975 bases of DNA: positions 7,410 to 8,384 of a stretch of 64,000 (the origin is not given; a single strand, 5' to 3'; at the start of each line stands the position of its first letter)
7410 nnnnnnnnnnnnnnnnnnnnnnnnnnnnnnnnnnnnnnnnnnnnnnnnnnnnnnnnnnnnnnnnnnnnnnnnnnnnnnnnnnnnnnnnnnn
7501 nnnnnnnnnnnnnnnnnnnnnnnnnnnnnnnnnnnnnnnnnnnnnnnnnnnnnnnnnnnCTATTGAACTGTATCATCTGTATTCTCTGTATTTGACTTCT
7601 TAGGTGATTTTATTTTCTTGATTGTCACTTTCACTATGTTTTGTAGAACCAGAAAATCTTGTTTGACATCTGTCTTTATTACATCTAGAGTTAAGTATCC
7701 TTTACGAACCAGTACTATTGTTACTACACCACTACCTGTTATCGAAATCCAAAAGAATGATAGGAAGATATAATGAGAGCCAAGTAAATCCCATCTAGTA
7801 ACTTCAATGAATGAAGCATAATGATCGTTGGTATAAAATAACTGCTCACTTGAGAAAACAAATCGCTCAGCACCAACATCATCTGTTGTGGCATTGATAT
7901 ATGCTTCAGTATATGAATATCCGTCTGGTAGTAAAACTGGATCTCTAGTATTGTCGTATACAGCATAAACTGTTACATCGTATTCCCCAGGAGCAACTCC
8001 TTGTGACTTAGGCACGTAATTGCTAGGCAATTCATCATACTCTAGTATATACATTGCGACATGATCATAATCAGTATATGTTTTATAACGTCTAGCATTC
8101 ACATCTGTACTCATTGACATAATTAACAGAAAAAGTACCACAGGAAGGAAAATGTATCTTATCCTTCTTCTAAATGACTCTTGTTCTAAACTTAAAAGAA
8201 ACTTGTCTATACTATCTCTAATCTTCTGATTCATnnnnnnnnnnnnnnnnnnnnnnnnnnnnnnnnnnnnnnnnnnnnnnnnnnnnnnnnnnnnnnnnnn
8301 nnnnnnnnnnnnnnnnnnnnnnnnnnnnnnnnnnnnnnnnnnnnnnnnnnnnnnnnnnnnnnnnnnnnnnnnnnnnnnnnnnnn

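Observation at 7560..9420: Overlapping gene pair: XRE-HTH/helical-repeat protein and a 2-TM membrane protein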

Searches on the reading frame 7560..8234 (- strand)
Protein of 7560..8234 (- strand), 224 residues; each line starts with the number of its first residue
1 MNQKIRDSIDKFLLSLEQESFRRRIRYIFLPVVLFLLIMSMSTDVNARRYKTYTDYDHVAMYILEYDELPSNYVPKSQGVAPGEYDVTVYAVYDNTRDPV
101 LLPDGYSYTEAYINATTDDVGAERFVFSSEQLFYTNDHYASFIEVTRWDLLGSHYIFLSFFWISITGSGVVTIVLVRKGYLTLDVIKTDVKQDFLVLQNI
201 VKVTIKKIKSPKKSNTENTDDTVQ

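Call 3: search_protein_families(library=pfam, proteins=[window:7560-8234:-], max_evalue=0.1)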
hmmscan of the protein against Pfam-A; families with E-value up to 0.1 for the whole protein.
window:7560-8234:- (224 aa): 3 families
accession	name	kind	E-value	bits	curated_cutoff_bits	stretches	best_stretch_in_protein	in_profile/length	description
PF00545.25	Ribonuclease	-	0.00027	21.8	24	1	80-145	24-97/98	ribonuclease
PF14686.12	fn3_3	-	0.00035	20.7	24.4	0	161-204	27-68/75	Polysaccharide lyase family 4, domain II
PF02252.23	PA28_C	-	0.015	15.5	20.9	1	178-217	105-144/145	Proteasome activator PA28, C-terminal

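Call 4: search_protein_families(library=padloc, proteins=[window:7560-8234:-], max_evalue=0.1)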
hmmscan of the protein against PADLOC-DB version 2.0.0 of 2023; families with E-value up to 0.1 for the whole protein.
window:7560-8234:- (224 aa): 0 families

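Call 7: search_solved_structures(query=window:7560-8234:-, max_evalue=10, show_alignments=3)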
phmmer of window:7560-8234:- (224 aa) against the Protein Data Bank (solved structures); distinct sequences matched with E-value up to 10: 53.
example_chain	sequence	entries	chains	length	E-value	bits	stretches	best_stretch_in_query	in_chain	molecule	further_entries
4haa_A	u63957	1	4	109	2.1e-08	37.4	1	55-145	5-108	Ribonuclease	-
1buj_A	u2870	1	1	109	3.6e-08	36.6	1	55-145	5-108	PROTEIN (BINASE)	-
2rbi_A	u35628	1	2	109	3.4e-07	33.4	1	55-145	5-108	RIBONUCLEASE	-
1gou_A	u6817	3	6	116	5.2e-07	32.8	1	54-145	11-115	RIBONUCLEASE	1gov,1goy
1bse_A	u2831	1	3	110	9.6e-07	32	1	55-145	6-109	BARNASE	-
1bsa_A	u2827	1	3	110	2.2e-06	30.8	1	55-145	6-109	BARNASE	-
2za4_A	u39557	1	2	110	2.4e-06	30.7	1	55-145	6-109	Ribonuclease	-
1bao_A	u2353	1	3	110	2.4e-06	30.7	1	55-145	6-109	BARNASE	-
1a2p_A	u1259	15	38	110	2.5e-06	30.6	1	55-145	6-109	BARNASE | PROTEIN (BARNASE) | BARNASE (G SPECIFIC ENDONUCLEASE)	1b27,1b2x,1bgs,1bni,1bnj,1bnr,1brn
1bns_A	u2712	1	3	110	2.5e-06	30.6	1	55-145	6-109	BARNASE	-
1b20_A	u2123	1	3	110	2.5e-06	30.6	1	55-145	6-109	PROTEIN (BARNASE)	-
6pqk_A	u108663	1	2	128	2.7e-06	30.5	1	49-145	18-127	Ribonuclease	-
1x1y_A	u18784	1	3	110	2.8e-06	30.5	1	55-145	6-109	Ribonuclease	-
2f4y_A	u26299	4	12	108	2.9e-06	30.4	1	55-145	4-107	Ribonuclease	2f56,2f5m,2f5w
1bsd_A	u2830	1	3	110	3.3e-06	30.2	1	55-145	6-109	BARNASE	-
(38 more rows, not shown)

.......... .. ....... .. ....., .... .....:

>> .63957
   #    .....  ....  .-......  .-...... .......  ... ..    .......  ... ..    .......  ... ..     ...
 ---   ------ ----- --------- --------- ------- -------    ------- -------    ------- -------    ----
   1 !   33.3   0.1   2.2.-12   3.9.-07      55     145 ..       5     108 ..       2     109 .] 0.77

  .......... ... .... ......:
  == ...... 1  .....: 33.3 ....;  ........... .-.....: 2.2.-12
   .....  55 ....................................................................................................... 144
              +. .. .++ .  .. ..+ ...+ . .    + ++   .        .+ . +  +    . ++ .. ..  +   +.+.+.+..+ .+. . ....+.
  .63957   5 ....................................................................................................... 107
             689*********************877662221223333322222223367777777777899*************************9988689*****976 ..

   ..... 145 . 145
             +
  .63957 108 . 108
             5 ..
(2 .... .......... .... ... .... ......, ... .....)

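Call 9: find_homologous_proteins(query=window:7560-8234:-, max_evalue=0.001)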
Query window:7560-8234:- (224 aa): 12 proteins with E <= 0.001 among 113 candidates.
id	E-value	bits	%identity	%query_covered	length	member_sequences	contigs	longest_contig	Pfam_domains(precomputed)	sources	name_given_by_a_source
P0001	2.7e-113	395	99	80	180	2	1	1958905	-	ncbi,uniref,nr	ncbi:ribonuclease domain-containing protein [Candidatus Xianfuyuplasma coldseepsis]|uniref:Uncharact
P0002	4.3e-65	237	56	88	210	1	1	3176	-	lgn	-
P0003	7.6e-64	233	48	93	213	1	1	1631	-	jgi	-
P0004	2.4e-63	232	56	88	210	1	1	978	-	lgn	-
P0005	1.7e-62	229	53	88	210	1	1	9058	-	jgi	jgi:hypothetical protein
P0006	1.8e-62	229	52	88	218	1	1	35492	-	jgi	jgi:hypothetical protein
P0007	3.2e-62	228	48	93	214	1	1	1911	-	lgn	-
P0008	2.3e-60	222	52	84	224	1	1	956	-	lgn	-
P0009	6.8e-58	214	58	74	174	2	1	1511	-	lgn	-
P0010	1.2e-56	210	56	72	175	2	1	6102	-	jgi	jgi:hypothetical protein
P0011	2.5e-56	209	47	95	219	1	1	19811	-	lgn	-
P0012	1.3e-50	190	49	86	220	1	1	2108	-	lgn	-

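Call 12: find_encoding_contigs(protein=P0006, flank=8000, max_places=3)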
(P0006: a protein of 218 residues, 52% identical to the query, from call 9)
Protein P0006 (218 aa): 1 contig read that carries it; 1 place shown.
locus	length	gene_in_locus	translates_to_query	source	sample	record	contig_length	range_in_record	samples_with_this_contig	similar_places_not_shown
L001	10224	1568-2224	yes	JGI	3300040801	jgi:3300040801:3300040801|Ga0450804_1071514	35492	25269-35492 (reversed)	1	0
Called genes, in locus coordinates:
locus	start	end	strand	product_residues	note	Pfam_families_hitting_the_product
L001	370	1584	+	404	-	PF01381:HTH_3, PF07022:Phage_CI_repr (faint), PF12844:HTH_19 (weak), PF13443:HTH_26 (weak)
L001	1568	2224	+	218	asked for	-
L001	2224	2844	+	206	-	-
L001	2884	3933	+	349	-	PF14022:DUF4238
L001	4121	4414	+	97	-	PF02086:MethyltransfD12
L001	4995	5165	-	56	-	-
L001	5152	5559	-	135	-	-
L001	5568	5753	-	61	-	-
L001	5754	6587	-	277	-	-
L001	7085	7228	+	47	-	-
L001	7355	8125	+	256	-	PF01182:Glucosamine_iso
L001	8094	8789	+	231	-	PF00392:GntR, PF07702:UTRA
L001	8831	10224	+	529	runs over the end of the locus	PF02838:Glyco_hydro_20b, PF14845:Glycohydro_20b2 (faint), PF00728:Glyco_hydro_20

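Call 13: find_encoding_contigs(protein=P0011, flank=8000, max_places=3)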
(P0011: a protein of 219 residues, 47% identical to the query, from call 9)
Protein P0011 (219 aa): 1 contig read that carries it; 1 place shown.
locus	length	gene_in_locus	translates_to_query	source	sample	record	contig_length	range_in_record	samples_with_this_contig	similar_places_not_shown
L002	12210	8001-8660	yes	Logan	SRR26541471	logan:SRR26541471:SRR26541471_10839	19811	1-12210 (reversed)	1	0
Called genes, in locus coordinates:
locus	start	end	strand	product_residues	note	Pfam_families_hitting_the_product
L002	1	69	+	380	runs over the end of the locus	PF01420:Methylase_S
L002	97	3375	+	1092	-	PF04313:HSDR_N (weak), PF00270:DEAD, PF04851:ResIII, PF18766:SWI2_SNF2, PF00271:Helicase_C (weak), PF08463:EcoEI_R_C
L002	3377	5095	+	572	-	PF10592:AIPR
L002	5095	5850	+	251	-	PF14022:DUF4238 (faint)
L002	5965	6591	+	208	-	-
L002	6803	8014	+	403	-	PF01381:HTH_3, PF07022:Phage_CI_repr (weak), PF13443:HTH_26 (faint)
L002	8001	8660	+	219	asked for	-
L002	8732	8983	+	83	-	-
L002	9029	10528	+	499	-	-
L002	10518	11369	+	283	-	PF14487:DarT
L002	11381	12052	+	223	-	PF22397:NADAR-DarT1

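Call 14: find_encoding_contigs(protein=P0005, flank=8000, max_places=3)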
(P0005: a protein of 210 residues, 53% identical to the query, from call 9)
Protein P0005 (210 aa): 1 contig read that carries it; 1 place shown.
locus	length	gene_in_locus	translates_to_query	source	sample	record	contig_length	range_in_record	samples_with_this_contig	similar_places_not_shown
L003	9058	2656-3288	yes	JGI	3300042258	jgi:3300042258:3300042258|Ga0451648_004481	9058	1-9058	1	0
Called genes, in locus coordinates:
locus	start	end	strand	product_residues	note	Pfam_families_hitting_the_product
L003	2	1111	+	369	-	?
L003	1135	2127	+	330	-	PF07751:Abi_2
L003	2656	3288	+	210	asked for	-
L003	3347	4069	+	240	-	PF05099:TerB (faint), PF06803:DUF1232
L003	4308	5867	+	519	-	PF13304:AAA_21 (weak)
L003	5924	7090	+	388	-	PF14022:DUF4238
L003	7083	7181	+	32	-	-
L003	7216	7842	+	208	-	-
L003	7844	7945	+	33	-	-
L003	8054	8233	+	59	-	-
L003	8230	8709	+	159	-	-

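Call 15: find_encoding_contigs(protein=P0010, flank=8000, max_places=3)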
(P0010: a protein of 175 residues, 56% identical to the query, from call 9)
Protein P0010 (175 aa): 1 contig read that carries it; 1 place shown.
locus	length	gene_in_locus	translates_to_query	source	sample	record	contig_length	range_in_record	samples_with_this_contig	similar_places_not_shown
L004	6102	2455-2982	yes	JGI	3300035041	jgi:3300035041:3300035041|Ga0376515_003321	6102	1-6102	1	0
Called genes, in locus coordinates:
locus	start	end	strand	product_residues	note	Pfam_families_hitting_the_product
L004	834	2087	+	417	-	PF01381:HTH_3, PF13443:HTH_26 (weak)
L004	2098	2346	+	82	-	-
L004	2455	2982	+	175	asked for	-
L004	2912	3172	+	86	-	-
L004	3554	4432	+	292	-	PF00248:Aldo_ket_red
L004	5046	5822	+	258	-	PF00990:GGDEF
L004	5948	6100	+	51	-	?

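Call 21: find_related_loci(query=A1, collection=genome_contigs, flank=6000)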
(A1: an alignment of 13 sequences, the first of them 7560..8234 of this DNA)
Query A1 (224 aa) in genome_contigs; peptide patterns used: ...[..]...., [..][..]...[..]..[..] (x = any residue, [..] = any of these).
22 stretches matched a pattern; 1 encode a relative of the query (tblastn E <= 1e-3); 1 distinct loci.
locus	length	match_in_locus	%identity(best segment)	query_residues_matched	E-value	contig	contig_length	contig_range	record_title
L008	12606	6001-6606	45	4-209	4e-55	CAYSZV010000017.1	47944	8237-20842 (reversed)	MAG TPA_asm: uncultured Candidatus Izemoplasmatales bacterium isolate binchicken_co405_335 genome assembly, contig: NODE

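Call 25: search_protein_families(library=pfam, proteins=[L008:4892-5998:+, L008:4121-4876:+, L008:6605-7000:+, L008:7074-8321:+, L004:2098-2346:+, L001:2221-2844:+, L008:2783-4015:+], max_evalue=0.05)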
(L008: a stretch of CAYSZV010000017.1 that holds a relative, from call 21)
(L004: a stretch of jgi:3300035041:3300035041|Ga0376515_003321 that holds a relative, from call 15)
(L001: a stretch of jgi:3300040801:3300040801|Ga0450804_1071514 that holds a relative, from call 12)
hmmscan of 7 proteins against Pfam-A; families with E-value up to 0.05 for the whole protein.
L008:4892-5998:+ (368 aa): 1 family
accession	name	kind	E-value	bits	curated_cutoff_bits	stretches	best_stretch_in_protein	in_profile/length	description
PF00753.33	Lactamase_B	-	0.00083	19.8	22.7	0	10-67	5-63/196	Metallo-beta-lactamase superfamily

L008:4121-4876:+ (251 aa): 2 families
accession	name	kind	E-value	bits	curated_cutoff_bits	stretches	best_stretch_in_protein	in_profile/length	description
PF08241.18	Methyltransf_11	-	2.8e-06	28.3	21.2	1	53-139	1-94/95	Methyltransferase domain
PF13649.12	Methyltransf_25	-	0.004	18.3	27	1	53-136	2-97/97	Methyltransferase domain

L008:6605-7000:+ (131 aa): 1 family
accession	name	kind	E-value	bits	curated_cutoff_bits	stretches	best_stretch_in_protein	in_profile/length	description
PF06496.16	DUF1097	-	0.0024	18.5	24.6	1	24-125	42-136/142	Protein of unknown function (DUF1097)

L008:7074-8321:+ (415 aa): 4 families
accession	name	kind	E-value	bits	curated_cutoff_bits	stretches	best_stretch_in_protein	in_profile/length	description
PF01553.26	Acyltransferase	-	5.3e-06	26.7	23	1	52-172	2-130/132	Acyltransferase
PF10080.14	FtrD-like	-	0.0058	17.2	26.3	1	250-284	35-68/101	Membrane iron-sulfur containing protein FtrD-like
PF13584.12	BatD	-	0.025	15.7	24.1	0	305-358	39-90/92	BatD DUF11 like domain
PF12760.12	Zn_ribbon_IS1595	-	0.044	14.2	25.4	0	250-274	19-44/46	Transposase zinc-ribbon domain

L004:2098-2346:+ (82 aa): 0 families

L001:2221-2844:+ (207 aa): 3 families
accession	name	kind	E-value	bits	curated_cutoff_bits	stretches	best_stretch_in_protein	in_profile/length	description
PF13643.11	DUF4145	-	0.0017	18.8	23.1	1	102-145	33-76/88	Domain of unknown function (DUF4145)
PF09317.16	ACDH_C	-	0.0036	17.4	25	1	44-140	185-281/284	Acyl-CoA dehydrogenase, C-terminal, bacterial type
PF24360.1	DUF7516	-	0.021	15.3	27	0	61-122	7-68/87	Domain of unknown function (DUF7516)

L008:2783-4015:+ (410 aa): 2 families
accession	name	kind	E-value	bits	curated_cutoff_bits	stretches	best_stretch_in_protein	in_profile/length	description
PF06224.18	AlkZ-like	-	2e-37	130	25.9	1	65-384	2-314/329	DNA glycosylase AlkZ-like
PF23235.1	WH3_Lhr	-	0.05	14.4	27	0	40-105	8-68/95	Large helicase-related protein, winged-helix domain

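Call 45: predict_structure(alignment_id=A1)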
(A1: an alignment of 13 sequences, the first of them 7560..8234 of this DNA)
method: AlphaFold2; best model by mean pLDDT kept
length: 224 residues; sequences in the alignment: 13
mean_pLDDT: 78.1   pTM: 0.66
mean pLDDT of the five models: 78.1, 76.9, 72.1, 65.2, 64.4
residues with pLDDT >= 90: 55; 70-90: 109; 50-70: 40; < 50: 20
segments of 3 or more residues with pLDDT < 50: 85-87, 89-92, 213-224
pLDDT, mean of each block of 10 residues (from residue 1): 86 88 90 95 88 82 85 61 51 52 66 66 76 81 88 95 94 89 89 88 80 45 37
secondary structure, 60 per line:
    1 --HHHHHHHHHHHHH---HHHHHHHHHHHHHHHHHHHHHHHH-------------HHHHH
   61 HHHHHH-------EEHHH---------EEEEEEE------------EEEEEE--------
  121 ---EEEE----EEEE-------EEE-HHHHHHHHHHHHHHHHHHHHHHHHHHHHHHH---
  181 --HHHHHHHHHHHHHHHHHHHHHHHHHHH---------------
elements in order: H3-15 H19-42 H56-66 E88-94 E107-112 E124-127 E132-135 E143-145 H147-177 H183-209
